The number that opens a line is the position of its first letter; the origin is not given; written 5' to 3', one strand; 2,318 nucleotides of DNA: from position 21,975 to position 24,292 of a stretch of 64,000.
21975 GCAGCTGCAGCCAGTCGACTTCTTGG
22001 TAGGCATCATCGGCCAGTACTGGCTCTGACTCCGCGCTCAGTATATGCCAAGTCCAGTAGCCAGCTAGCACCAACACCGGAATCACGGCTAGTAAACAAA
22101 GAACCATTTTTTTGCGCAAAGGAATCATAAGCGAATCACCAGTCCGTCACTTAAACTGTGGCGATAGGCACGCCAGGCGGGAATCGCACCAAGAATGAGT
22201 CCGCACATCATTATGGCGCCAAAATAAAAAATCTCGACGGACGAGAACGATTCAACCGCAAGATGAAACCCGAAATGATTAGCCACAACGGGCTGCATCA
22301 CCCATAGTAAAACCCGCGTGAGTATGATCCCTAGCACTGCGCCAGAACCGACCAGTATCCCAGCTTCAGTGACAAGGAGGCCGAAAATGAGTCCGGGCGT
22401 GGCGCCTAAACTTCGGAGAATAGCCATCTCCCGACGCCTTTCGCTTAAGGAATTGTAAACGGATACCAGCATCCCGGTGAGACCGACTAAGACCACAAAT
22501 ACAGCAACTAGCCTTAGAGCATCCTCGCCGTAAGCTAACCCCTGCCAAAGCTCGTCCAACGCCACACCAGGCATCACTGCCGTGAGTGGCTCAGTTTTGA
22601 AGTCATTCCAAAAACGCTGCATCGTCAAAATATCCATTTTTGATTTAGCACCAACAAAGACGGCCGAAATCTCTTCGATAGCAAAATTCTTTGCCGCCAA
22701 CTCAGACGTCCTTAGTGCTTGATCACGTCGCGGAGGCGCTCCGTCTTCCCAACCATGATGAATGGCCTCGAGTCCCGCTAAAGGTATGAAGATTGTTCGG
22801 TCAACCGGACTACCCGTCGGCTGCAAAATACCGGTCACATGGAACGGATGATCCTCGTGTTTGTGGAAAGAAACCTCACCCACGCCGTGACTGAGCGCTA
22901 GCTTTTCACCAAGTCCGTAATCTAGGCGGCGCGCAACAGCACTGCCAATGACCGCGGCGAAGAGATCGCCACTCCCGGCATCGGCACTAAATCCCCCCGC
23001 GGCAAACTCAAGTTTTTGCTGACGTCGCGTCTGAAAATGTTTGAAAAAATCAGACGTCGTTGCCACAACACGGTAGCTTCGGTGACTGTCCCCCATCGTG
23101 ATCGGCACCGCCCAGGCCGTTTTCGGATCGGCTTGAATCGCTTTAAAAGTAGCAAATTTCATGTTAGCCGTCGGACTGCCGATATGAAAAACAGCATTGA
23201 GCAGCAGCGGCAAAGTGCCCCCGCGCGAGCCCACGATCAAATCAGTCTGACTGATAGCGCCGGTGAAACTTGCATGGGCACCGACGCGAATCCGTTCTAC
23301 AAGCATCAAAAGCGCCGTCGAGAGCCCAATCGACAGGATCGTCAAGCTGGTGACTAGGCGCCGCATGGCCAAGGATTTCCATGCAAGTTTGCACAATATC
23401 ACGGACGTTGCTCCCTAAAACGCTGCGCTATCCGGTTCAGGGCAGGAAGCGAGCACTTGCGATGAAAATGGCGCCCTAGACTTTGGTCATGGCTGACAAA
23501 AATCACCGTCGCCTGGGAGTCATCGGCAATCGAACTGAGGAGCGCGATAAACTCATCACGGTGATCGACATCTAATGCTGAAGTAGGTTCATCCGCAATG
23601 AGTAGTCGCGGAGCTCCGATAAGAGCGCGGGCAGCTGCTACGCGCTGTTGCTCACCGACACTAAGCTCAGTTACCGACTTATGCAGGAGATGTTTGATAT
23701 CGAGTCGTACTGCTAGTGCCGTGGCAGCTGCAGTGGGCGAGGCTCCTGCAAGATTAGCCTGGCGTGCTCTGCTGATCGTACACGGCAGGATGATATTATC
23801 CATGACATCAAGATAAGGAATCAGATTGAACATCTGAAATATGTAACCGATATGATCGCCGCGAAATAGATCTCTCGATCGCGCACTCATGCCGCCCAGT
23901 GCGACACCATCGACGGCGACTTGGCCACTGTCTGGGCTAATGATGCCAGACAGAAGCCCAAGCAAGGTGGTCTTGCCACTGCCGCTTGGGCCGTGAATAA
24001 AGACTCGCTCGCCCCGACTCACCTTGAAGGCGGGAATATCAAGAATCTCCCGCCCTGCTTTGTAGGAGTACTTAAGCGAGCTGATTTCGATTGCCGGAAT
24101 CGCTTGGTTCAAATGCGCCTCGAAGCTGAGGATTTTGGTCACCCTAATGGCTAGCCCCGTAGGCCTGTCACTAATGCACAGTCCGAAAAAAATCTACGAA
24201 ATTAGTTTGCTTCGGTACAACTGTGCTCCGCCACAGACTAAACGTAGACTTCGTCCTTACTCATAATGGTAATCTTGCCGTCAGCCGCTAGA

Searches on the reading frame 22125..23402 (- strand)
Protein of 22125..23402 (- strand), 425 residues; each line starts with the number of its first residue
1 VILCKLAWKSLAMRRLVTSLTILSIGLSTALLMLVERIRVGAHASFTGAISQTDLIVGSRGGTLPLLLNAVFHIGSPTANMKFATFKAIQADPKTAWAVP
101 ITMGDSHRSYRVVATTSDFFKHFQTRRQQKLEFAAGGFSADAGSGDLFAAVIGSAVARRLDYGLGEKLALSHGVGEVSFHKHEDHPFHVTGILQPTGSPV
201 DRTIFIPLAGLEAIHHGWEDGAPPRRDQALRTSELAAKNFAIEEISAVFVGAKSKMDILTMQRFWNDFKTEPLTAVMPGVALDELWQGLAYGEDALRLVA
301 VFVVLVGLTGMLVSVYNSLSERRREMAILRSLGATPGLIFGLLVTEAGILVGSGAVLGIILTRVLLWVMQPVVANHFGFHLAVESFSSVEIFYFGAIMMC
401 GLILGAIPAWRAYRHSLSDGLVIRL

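Call 3: search_protein_families(library=pfam, proteins=[window:22125-23402:-], max_evalue=0.01)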
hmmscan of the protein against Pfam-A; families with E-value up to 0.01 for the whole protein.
window:22125-23402:- (425 aa): 2 families
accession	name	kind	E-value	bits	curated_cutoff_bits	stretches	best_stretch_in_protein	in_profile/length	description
PF02687.27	FtsX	-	4.4e-16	59.5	25.5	1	298-416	2-119/120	FtsX-like permease C-terminal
PF12704.14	MacB_PCD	-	9.3e-13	49.4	27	1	18-213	1-178/207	MacB-like periplasmic core domain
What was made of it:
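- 21625..24142 (-): ABC ATPase, FtsX/MacB-type permease and DUF3299 genes. A conserved downstream neighbour with no demonstrated functional link. Pfam (call 3).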

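Call 4: search_protein_families(library=ncbifam, proteins=[window:22125-23402:-], max_evalue=0.01)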
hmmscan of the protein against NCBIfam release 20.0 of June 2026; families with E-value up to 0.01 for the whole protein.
window:22125-23402:- (425 aa): 8 families
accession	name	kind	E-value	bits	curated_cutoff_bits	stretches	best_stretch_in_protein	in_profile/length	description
TIGR03434.1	ADOP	subfamily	6.1e-14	51.1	622.3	1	315-421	293-399/803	ADOP family duplicated permease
TIGR02212.1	lolCE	equivalog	7.4e-07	28.4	362.45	1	284-373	257-346/411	lipoprotein-releasing ABC transporter permease subunit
TIGR00439.2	FtsX_Gneg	equivalog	8.4e-06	25.2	255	1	298-417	169-291/292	permease-like cell division protein FtsX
TIGR02213.1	lolE_release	exception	2.4e-05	23.4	540.35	0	298-367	271-340/411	lipoprotein-releasing ABC transporter permease subunit LolE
NF007826.0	PRK10535.1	equivalog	0.00062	18.1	966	1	296-416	525-640/648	macrolide ABC transporter ATP-binding protein/permease MacB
NF041854.1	ABC_perm_YbbP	equivalog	0.0011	16.9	999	1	284-379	675-769/806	putative ABC transporter permease subunit YbbP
NF008357.0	PRK11146.1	exception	0.0024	16.8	439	0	298-372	274-348/414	lipoprotein-releasing ABC transporter permease subunit LolE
NF008076.0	PRK10814.1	exception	0.0068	15.5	473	0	284-413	255-388/399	lipoprotein-releasing ABC transporter permease subunit LolC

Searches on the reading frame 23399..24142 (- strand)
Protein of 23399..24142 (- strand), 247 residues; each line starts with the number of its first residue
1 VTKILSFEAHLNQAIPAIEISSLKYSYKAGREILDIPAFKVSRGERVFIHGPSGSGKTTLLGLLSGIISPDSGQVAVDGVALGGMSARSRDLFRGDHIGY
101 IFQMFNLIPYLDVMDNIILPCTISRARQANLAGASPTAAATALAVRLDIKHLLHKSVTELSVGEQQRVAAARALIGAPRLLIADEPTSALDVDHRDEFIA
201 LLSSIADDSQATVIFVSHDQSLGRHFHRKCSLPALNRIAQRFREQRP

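Call 3: search_protein_families(library=pfam, proteins=[window:23399-24142:-], max_evalue=0.01)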
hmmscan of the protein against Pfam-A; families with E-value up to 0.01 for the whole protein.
window:23399-24142:- (247 aa): 9 families
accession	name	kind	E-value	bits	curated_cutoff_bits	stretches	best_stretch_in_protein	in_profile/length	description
PF00005.33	ABC_tran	-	5e-30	105.3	25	1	38-188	5-137/137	ABC transporter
PF13304.12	AAA_21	-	1.2e-05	26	27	0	159-221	237-301/304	AAA domain, putative AbiEii toxin, Type IV TA system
PF13191.12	AAA_16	-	5.5e-05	24.2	32.6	1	42-216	20-138/167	AAA ATPase domain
PF13604.12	AAA_30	-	0.00015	22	27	0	47-87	21-59/191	AAA domain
PF00270.35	DEAD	-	0.0012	19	26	0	42-61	12-31/167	DEAD/DEAH box helicase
PF13555.12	AAA_29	-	0.0013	18.9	27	1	40-72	18-50/61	P-loop containing region of AAA domain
PF13401.12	AAA_22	-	0.0023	18.7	27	0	47-64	8-25/130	AAA domain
PF02463.25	SMC_N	-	0.0032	17.4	40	0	179-219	160-200/220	RecF/RecN/SMC N terminal domain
PF03193.22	RsgA_GTPase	-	0.004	17.4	30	0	12-76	76-138/174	RsgA GTPase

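Call 4: search_protein_families(library=ncbifam, proteins=[window:23399-24142:-], max_evalue=0.01)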
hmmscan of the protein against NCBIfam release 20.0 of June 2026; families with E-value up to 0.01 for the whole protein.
window:23399-24142:- (247 aa): 192 families (the best 25 are shown)
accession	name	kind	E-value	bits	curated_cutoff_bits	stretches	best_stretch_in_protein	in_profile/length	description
TIGR02211.1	LolD_lipo_ex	equivalog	1.7e-45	155.2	307.75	1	25-231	9-213/221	lipoprotein-releasing ABC transporter ATP-binding protein LolD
TIGR02673.1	FtsE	equivalog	6e-45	153.5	264.85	1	18-229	2-206/214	cell division ATP-binding protein FtsE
TIGR03608.1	L_ocin_972_ABC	subfamily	2.8e-42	144.5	254.85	1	29-229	9-203/206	putative bacteriocin export ABC transporter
TIGR02982.1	heterocyst_DevA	subfamily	1.7e-41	142.3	295.8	1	18-221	2-203/220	ABC exporter ATP-binding subunit, DevA family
TIGR02315.1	ABC_phnC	equivalog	4.7e-39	134.2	266.1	1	18-229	2-215/243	phosphonate ABC transporter ATP-binding protein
TIGR02142.1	modC_ABC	equivalog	5.2e-38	131.2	285.05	1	25-220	5-192/353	molybdenum ABC transporter ATP-binding protein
NF008639.0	PRK11629.1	equivalog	6.3e-38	130.5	360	1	32-230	24-217/234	lipoprotein-releasing ABC transporter ATP-binding protein LolD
NF007879.0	PRK10584.1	equivalog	8.2e-38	130.4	336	1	34-230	26-217/228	putative ABC transporter ATP-binding protein YbbA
TIGR02857.1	CydD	equivalog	1.4e-37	129.9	435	1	13-225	317-522/529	thiol reductant ABC exporter subunit CydD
NF040840.2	tungstate_WtpC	equivalog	3.8e-36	125.1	440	1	19-219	3-190/347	tungstate ABC transporter ATP-binding protein WtpC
NF038007.1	ABC_ATP_DarD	equivalog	1.3e-35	122.9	375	1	35-223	22-204/218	darobactin export ABC transporter ATP-binding protein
NF040933.2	ABC_arch_GlcV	equivalog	5.8e-35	120.8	450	1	33-220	21-202/357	glucose ABC transporter ATP-binding protein GlcV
NF043075.1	MMSYN1_0197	equivalog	2e-34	119.1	550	1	18-221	3-194/341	spermidine/putrescine ABC transporter ATP-binding protein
NF006987.0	PRK09452.1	equivalog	5e-34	117.6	482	1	9-220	9-208/378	spermidine/putrescine ABC transporter ATP-binding protein PotA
NF007027.0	PRK09493.1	equivalog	3.5e-33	114.9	379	1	32-224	15-200/240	glutamine ABC transporter ATP-binding protein GlnQ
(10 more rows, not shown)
